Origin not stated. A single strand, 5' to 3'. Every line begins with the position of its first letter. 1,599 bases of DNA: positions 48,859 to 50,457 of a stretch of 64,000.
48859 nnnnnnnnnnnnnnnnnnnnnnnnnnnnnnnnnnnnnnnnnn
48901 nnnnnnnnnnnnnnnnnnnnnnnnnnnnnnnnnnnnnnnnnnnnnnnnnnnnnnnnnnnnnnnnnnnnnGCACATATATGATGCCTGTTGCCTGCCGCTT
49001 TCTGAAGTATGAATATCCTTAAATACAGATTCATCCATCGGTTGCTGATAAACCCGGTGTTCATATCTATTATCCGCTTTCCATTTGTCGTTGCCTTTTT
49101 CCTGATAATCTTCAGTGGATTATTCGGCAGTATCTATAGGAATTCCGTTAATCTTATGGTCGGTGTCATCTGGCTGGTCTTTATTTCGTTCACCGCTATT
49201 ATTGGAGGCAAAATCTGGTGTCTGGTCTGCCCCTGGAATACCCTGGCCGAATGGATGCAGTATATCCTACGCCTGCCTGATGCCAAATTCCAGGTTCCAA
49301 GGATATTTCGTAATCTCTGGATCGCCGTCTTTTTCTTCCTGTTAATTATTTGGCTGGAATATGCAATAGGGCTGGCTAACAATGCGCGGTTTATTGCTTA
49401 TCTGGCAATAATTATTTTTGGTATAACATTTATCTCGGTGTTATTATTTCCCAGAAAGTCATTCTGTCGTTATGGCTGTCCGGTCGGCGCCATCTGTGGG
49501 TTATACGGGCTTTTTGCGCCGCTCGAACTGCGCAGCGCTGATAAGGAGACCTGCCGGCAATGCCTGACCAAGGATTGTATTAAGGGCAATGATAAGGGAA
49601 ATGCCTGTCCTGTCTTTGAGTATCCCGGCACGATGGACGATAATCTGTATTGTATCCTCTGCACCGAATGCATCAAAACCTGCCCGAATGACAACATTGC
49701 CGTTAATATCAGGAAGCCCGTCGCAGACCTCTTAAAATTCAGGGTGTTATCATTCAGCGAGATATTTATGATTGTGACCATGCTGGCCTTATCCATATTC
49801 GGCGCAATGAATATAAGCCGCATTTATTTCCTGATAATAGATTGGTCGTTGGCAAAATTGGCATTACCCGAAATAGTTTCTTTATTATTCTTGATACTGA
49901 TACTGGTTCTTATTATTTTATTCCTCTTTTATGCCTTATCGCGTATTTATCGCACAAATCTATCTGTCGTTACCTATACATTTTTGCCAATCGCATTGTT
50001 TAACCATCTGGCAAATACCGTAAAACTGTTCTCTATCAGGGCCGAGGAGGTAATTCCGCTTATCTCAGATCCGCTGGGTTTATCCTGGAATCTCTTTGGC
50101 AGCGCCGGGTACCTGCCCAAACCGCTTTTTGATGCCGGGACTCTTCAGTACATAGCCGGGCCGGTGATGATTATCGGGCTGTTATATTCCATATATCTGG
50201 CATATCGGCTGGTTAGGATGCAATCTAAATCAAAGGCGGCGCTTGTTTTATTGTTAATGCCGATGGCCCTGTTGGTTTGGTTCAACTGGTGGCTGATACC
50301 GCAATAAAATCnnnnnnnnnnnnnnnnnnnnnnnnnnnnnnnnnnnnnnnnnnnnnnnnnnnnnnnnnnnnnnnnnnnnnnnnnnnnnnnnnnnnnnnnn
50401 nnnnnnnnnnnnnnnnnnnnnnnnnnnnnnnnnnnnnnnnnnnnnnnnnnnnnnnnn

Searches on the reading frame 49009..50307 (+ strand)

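Call 3: search_protein_families(library=pfam, proteins=[window:49009-50307:+], max_evalue=0.1)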
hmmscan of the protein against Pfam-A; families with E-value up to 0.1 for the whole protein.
window:49009-50307:+ (432 aa): 3 families
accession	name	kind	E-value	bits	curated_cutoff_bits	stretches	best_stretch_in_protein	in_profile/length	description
PF12801.12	Fer4_5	-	1.5e-07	31.7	22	2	50-88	3-42/48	4Fe-4S binding domain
PF00037.32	Fer4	-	0.048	13.9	21.1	1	214-230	7-23/24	4Fe-4S binding domain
PF13484.11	Fer4_16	-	0.099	13.9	30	1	215-233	2-20/66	4Fe-4S double cluster binding domain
